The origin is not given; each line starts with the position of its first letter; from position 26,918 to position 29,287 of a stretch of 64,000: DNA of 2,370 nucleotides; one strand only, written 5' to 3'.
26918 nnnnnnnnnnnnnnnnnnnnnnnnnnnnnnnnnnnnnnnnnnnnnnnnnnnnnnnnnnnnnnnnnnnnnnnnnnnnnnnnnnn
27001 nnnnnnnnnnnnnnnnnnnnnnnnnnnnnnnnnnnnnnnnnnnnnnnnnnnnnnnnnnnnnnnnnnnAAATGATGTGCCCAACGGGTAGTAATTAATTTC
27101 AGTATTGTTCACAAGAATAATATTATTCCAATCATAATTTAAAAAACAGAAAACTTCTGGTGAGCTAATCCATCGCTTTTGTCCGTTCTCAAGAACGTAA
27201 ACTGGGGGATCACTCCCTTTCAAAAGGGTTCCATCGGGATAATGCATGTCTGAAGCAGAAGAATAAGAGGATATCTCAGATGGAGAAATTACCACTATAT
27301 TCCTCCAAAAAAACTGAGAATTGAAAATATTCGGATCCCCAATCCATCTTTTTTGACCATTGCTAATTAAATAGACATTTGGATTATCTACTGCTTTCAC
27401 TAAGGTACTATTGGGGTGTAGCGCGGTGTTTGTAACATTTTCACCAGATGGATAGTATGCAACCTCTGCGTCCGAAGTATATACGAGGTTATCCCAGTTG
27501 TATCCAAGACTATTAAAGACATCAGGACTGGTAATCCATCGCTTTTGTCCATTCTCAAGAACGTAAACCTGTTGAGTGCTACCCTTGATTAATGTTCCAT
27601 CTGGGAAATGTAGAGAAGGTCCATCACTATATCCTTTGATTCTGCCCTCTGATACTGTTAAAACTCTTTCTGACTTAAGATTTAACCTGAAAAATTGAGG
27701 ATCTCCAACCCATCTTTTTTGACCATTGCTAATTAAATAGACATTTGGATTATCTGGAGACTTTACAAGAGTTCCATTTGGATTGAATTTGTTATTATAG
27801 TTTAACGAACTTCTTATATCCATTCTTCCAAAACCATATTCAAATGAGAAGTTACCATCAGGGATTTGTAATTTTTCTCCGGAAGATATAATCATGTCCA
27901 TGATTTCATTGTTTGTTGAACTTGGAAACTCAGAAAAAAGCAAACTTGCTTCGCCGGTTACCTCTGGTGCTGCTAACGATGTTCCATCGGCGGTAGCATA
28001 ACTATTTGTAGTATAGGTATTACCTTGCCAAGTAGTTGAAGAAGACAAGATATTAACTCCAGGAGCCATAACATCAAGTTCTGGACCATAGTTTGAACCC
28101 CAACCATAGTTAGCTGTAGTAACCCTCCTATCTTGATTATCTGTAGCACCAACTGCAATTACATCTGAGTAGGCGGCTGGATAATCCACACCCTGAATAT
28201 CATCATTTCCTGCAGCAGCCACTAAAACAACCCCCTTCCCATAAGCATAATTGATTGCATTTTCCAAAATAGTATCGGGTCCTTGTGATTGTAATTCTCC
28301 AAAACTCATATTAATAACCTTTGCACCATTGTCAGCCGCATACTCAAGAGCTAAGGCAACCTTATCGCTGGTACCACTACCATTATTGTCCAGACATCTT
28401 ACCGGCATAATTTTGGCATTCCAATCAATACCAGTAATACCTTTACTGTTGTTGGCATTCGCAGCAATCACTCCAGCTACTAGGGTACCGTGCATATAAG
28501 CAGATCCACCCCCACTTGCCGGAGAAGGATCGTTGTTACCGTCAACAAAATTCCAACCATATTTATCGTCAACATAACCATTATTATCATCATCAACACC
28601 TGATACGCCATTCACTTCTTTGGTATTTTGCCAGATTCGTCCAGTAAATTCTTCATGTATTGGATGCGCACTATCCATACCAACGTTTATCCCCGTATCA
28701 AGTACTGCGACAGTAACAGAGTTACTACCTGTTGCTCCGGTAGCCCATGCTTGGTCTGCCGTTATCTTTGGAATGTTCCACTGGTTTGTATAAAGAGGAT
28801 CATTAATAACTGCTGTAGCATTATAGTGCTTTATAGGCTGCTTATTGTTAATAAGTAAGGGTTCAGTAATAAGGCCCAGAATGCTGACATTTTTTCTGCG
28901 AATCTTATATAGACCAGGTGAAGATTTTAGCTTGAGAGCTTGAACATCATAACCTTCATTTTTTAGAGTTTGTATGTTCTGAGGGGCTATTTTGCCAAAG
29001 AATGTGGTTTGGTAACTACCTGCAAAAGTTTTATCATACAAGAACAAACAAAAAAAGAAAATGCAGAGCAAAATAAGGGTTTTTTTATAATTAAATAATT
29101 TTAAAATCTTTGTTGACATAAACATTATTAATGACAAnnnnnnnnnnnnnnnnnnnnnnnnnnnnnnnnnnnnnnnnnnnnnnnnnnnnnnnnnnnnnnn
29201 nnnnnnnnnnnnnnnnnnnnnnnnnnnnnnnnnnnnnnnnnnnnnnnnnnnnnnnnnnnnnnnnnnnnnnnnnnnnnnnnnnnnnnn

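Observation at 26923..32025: galE truncated to a 37-codon remnant next to an inserted divergent pair of repeat-bearing secreted proteins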

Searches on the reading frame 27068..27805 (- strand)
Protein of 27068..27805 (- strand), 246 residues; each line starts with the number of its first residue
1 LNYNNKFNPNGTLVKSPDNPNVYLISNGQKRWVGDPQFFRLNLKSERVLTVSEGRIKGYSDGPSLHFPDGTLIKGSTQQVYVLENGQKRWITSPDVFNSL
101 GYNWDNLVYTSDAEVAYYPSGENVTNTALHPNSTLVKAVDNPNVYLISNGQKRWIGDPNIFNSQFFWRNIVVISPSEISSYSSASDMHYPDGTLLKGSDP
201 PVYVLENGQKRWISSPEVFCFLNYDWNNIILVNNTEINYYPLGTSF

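Call 17: search_protein_families(library=pfam, proteins=[window:27068-27781:-], max_evalue=10)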
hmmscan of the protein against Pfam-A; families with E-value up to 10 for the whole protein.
seq(238 aa): 3 families
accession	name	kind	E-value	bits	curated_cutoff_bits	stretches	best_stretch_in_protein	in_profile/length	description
PF02770.24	Acyl-CoA_dh_M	-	0.0049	17.4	33.3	0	177-207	11-39/97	Acyl-CoA dehydrogenase, middle domain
PF13149.12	Mfa_like_1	-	0.047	14.1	27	1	66-127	10-73/246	Fimbrillin-like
PF24826.1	SNU71_N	-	0.81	10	28.4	0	12-24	6-16/41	SNU71 N-terminal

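Call 26: find_homologous_proteins(query=window:27068-27805:-, max_evalue=0.001)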
Query window:27068-27805:- (246 aa): 256 proteins with E <= 0.001 among 988 candidates; the best 120 are listed.
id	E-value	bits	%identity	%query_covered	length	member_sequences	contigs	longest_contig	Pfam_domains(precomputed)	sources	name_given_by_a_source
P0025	3.6e-35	140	37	72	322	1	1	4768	-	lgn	-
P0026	8.3e-32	129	34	95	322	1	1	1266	-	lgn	-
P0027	3.4e-31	127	35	74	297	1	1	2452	-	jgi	jgi:hypothetical protein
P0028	1.3e-27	115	28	98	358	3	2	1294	-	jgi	-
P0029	1.0e-26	112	43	49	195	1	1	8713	-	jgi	jgi:hypothetical protein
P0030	5.5e-26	110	26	96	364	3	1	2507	-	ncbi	ncbi:MAG: hypothetical protein AAB733_03585, partial [Patescibacteria group bacterium]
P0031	1.8e-24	105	25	98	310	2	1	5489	-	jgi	jgi:hypothetical protein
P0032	1.0e-23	102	31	97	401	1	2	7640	-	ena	-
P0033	1.6e-23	102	39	53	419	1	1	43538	-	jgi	-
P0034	1.0e-21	96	42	53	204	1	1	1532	-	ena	-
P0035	1.8e-21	95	33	74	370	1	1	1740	PF00963.25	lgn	-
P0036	2.7e-21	94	33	96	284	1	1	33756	-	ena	-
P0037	3.6e-21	94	35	52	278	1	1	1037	-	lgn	-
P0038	5.7e-21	93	33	76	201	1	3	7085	-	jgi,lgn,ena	-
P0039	9.0e-21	93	36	46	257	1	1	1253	-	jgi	-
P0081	1.3e-13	69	38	48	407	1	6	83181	PF01471.24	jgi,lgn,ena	jgi:hypothetical protein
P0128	7.0e-12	64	27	92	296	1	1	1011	PF05108.19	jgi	jgi:hypothetical protein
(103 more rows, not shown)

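Call 33: predict_structure(alignment_id=A1)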
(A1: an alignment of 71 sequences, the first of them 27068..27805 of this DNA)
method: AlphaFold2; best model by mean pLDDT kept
length: 246 residues; sequences in the alignment: 71
mean_pLDDT: 86.4   pTM: 0.49
mean pLDDT of the five models: 86.4, 86.2, 86.0, 85.2, 83.7
residues with pLDDT >= 90: 135; 70-90: 84; 50-70: 18; < 50: 9
segments of 3 or more residues with pLDDT < 50: 1-6, 40-42
pLDDT, mean of each block of 10 residues (from residue 1): 47 90 90 69 72 93 84 96 93 87 93 94 77 89 89 85 86 91 77 91 95 97 96 88 96
secondary structure, 60 per line:
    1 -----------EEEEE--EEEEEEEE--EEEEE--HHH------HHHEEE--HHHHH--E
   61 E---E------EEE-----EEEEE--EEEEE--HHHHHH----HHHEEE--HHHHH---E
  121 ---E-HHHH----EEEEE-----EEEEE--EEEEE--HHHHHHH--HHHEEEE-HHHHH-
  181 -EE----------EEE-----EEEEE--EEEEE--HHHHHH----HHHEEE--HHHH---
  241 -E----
elements in order: E12-16 E19-26 E29-33 E48-50 H53-57 E72-74 E80-84 E87-91 H94-99 E107-109 H112-116 H126-129 E134-138 E144-148 E151-155 H158-164 E170-173 H175-179 E194-196 E202-206 E209-213 H216-221 E229-231 H234-237

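Call 37: fold_search(model_id=the predicted structure, library=pdb)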
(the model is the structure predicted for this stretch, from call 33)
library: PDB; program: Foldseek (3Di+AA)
matches with E <= 10: 284; with E <= 0.001: 10
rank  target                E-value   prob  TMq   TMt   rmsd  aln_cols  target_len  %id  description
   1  7nps_B1               1.9e-06  1.00  0.22  0.14  29.6       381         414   10  Structure of the periplasmic assembly from the ESX-5 inner membrane complex, C1 model (released 2021-05-26)
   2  3x3m                  1.9e-06  1.00  0.21  0.14  28.9       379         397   11  Crystal structure of EccB1 of Mycobacterium tuberculosis in spacegroup P212121 (released 2015-12-09)
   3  4kk7                  2.5e-06  1.00  0.21  0.15  28.9       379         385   11  Structure of EccB1 from the type VII (ESX-1) secretion system of Mycobacterium tuberculosis. (released 2013-06-19)
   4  3x3n                  8.9e-06  1.00  0.22  0.15  29.9       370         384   10  Crystal structure of EccB1 of Mycobacterium tuberculosis in spacegroup P21 (released 2015-12-09)
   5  5ebc                  1.1e-05  1.00  0.21  0.15  29.0       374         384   11  Crystal structure of EccB1 of Mycobacterium tuberculosis in spacegroup P21 (state III) (released 2016-02-17)
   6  7np7_B1               1.3e-05  1.00  0.24  0.14  29.1       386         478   10  Structure of an intact ESX-5 inner membrane complex, Composite C1 model (released 2021-06-02)
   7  7nps_B4               1.8e-05  1.00  0.22  0.14  30.1       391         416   11  Structure of the periplasmic assembly from the ESX-5 inner membrane complex, C1 model (released 2021-05-26)
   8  5ebd                  4.5e-05  1.00  0.21  0.15  29.7       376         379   10  Crystal structure of EccB1 of Mycobacterium tuberculosis in spacegroup P21 (state IV) (released 2016-02-17)
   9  7np7_B4               4.7e-05  1.00  0.23  0.14  19.4       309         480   13  Structure of an intact ESX-5 inner membrane complex, Composite C1 model (released 2021-06-02)
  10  5cyu                  5.0e-05  1.00  0.24  0.16  29.4       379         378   10  Structure of the soluble domain of EccB1 from the Mycobacterium smegmatis ESX-1 secretion system. (released 2015-08-12)
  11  6sgy_A                2.0e-03  0.94  0.22  0.15  29.7       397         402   11  Structure of EccB3 dimer from the ESX-3 core complex (released 2019-10-09)
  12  3qi0_A                6.7e-02  0.08  0.09  0.09  19.2       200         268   14  Structural, thermodynamic and kinetic analysis of the picomolar binding affinity interaction of the beta-lactamase inh (released 2011-07-20)
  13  6ix1_B                7.1e-02  0.06  0.09  0.10  21.4       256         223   10  Structure of 2S albumin seed protein from Dolichos (released 2019-12-11)
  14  3oyo_A                9.3e-02  0.06  0.10  0.10  20.9       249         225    9  Crystal structure of hemopexin fold protein CP4 from cow pea (released 2011-02-09)
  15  3v6n_A                1.2e-01  0.04  0.09  0.10  19.8       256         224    8  Crystal structure of a plant albumin from Cicer Arietinum showing hemagglutination (released 2012-01-04)
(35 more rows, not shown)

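Call 40: search_solved_structures(query=A1, max_evalue=10, show_alignments=2)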
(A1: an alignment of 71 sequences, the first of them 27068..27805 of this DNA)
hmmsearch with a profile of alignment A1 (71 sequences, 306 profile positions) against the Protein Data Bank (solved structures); distinct sequences matched with E-value up to 10: 1.
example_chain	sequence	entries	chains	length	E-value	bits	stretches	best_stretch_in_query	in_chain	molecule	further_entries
9cod_A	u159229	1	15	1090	0.25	14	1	16-133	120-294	SGNH hydrolase-type esterase domain-containing protein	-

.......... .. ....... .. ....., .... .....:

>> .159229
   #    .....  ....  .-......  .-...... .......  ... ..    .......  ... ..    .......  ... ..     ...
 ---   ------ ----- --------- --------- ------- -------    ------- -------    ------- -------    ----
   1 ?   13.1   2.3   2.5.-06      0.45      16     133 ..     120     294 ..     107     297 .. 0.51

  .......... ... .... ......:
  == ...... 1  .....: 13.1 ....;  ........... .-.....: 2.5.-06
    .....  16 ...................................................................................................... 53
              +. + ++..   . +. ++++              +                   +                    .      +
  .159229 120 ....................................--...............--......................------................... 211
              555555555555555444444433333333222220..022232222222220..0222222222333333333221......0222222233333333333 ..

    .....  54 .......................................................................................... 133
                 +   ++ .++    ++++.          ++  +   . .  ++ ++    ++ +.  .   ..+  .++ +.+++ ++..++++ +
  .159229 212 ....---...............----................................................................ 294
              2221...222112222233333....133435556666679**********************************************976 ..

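Call 52: search_protein_families(library=pfam, alignment_id=A1, max_evalue=0.1)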
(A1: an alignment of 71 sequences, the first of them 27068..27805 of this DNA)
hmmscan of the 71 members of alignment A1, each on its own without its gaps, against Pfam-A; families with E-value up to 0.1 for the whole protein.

A. member 1, window:27068-27805:- (246 aa): 2 families
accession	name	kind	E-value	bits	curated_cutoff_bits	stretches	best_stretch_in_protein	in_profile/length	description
PF02770.24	Acyl-CoA_dh_M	-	0.005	17.4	33.3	0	185-215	11-39/97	Acyl-CoA dehydrogenase, middle domain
PF13149.12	Mfa_like_1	-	0.049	14.1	27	1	74-135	10-73/246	Fimbrillin-like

B. families by the number of members that match (of 71 scanned): 22 families
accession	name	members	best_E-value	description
PF18885.6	DUF5648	9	0.0066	Domain of unknown function (DUF5648)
PF19779.4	DUF6264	2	0.0082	Family of unknown function (DUF6264)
PF05887.16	Trypan_PARP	2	0.042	Procyclic acidic repetitive protein (PARP)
PF01471.23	PG_binding_1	1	1.4e-16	Putative peptidoglycan binding domain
PF00963.24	Cohesin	1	1.4e-08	Cohesin domain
PF05108.18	T7SS_ESX1_EccB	1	2.9e-06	Type VII secretion system ESX-1, transport TM domain B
PF00932.25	LTD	1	0.0014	Lamin Tail Domain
PF13584.12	BatD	1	0.0026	BatD DUF11 like domain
PF20547.3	DUF6761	1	0.003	Family of unknown function (DUF6761)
PF02770.24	Acyl-CoA_dh_M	1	0.005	Acyl-CoA dehydrogenase, middle domain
PF03235.19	GmrSD_N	1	0.017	GmrSD restriction endonuclease, N-terminal domain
PF10547.14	P22_AR_N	1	0.03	P22_AR N-terminal domain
PF08387.15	FBD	1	0.032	FBD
PF10944.13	DUF2630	1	0.04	Protein of unknown function (DUF2630)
PF13149.12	Mfa_like_1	1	0.049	Fimbrillin-like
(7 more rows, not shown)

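Call 53: search_protein_families(library=pfam, proteins=[P0128, P0035, P0081], max_evalue=0.1)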
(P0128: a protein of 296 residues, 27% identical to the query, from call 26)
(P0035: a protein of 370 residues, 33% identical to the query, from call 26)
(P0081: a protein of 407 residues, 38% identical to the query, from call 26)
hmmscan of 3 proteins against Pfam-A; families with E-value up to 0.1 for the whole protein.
P0128 (296 aa): 2 families
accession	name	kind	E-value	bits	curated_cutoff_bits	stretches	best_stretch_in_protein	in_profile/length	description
PF05108.18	T7SS_ESX1_EccB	-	2.9e-06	26.7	27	1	112-179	181-249/474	Type VII secretion system ESX-1, transport TM domain B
PF03235.19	GmrSD_N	-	0.017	15.7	33.2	0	105-145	41-77/199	GmrSD restriction endonuclease, N-terminal domain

P0035 (370 aa): 1 family
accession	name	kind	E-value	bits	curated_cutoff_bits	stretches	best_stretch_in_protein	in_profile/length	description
PF00963.24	Cohesin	-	1.4e-08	35.5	24.1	1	37-159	4-130/139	Cohesin domain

P0081 (407 aa): 2 families
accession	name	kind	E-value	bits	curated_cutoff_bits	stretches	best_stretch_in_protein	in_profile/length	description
PF01471.23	PG_binding_1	-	1.4e-16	60.8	23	1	347-405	1-57/57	Putative peptidoglycan binding domain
PF13584.12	BatD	-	0.0026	18.8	24.1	1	64-125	18-75/92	BatD DUF11 like domain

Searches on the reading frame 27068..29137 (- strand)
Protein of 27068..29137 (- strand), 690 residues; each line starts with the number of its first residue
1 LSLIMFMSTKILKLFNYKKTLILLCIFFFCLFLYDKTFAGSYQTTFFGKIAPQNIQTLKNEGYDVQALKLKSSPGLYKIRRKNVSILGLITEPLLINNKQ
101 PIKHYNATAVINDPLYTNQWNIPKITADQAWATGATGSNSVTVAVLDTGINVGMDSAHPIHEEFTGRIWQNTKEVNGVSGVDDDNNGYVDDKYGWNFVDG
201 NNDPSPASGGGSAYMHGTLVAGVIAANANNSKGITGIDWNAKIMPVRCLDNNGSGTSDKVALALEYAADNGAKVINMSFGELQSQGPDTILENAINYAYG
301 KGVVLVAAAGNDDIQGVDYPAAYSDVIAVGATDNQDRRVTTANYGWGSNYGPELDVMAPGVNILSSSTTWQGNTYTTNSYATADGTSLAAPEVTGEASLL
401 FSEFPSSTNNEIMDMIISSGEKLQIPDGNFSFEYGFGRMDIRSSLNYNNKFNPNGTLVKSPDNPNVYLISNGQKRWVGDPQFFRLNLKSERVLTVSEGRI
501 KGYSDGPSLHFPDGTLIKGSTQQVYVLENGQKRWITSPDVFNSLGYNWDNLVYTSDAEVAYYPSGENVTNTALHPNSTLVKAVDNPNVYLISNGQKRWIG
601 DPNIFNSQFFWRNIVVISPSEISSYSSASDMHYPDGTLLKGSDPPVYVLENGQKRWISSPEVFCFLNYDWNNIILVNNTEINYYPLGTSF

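Call 5: search_protein_families(library=pfam, proteins=[window:27068-29137:-], max_evalue=0.01)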
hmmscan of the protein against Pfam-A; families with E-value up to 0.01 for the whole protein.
window:27068-29137:- (690 aa): 1 family
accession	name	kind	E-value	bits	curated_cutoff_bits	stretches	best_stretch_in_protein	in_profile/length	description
PF00082.27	Peptidase_S8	-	3.3e-54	184.6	21.8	1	139-437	2-288/288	Subtilase family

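Call 18: search_protein_families(library=ncbifam, proteins=[window:27068-29137:-], max_evalue=1)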
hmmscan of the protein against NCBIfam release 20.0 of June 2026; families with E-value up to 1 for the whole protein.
window:27068-29137:- (690 aa): 7 families
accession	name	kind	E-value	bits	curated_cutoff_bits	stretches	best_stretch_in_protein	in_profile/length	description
TIGR03921.1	T7SS_mycosin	equivalog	2.1e-50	171.8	278.75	2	197-453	39-291/353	type VII secretion-associated serine protease mycosin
NF033595.1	denti_PrtP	equivalog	6.4e-28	97.7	300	2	275-442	342-499/606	dentilisin complex serine proteinase subunit PrtP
TIGR03895.1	protease_PatA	subfamily_domain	5.6e-26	91.4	421.05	1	216-403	1-179/606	PatA/PatG family cyanobactin maturation protease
NF049966.1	QH_SP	equivalog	4.2e-19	68.8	165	1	179-413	7-204/219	subtilisin-like serine protease QhpE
NF051851.1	AtpSerPepEprS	equivalog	5.3e-06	24.7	1700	2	374-423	291-340/988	autotransporter serine peptidase EprS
NF040553.1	SGO_0316_fam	subfamily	2.2e-05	22.3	1400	1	130-320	278-472/1486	SGO_0316/SGO_0317 family LPXTG-anchored serine peptidase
NF042956.1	IteS_antiphage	equivalog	0.0025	16.1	900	1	213-311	290-393/747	S8 family anti-phage peptidase IteS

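Call 63: search_solved_structures(query=window:27068-29119:-, max_evalue=1e-10)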
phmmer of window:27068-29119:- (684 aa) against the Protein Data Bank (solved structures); distinct sequences matched with E-value up to 1e-10: 148 (the best 60 are shown).
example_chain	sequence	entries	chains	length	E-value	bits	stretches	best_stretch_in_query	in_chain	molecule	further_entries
1dbi_A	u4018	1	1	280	2.6e-41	145.1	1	178-429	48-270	AK.1 SERINE PROTEASE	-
1tec_E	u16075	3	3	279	4.1e-38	134.6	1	188-404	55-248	THERMITASE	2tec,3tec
1thm_A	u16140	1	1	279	4.4e-38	134.5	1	188-404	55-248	THERMITASE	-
9rk9_B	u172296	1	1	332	2.3e-37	132.1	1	187-442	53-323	Subtilisin-like serine protease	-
1ah2_A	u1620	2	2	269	1.7e-35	126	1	188-412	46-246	SERINE PROTEASE PB92 | SUBTILISIN SAVINASE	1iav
1q5p_A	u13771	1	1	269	2.3e-35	125.5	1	188-411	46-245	Serine protease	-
1ndu_A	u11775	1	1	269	3.5e-35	124.9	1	188-412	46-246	Subtilisin Savinase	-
5arb_A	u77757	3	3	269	4.4e-35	124.6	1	188-412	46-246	SUBTILISIN SAVINASE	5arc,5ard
1gci_A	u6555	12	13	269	7.3e-35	123.8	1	188-412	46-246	SUBTILISIN | Subtilisin Savinase | SAVINASE (TM)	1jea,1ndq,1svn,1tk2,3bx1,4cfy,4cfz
1mpt_A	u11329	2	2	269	1.2e-34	123.1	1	188-410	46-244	M-PROTEASE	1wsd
1st3_A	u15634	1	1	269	1.5e-34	122.9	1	188-412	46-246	SUBTILISIN BL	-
1c9j_A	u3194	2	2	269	2.8e-34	121.9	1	188-411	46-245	SERINE PROTEASE | Subtilisin Savinase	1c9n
1c9m_A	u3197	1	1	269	3.5e-34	121.6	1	188-411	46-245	SERINE PROTEASE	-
1c3l_A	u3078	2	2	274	9.8e-34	120.1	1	208-436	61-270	SUBTILISIN-CARLSBERG | Subtilisin Carlsberg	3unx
4gi3_A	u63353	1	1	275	1.1e-33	119.9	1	208-436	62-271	KerA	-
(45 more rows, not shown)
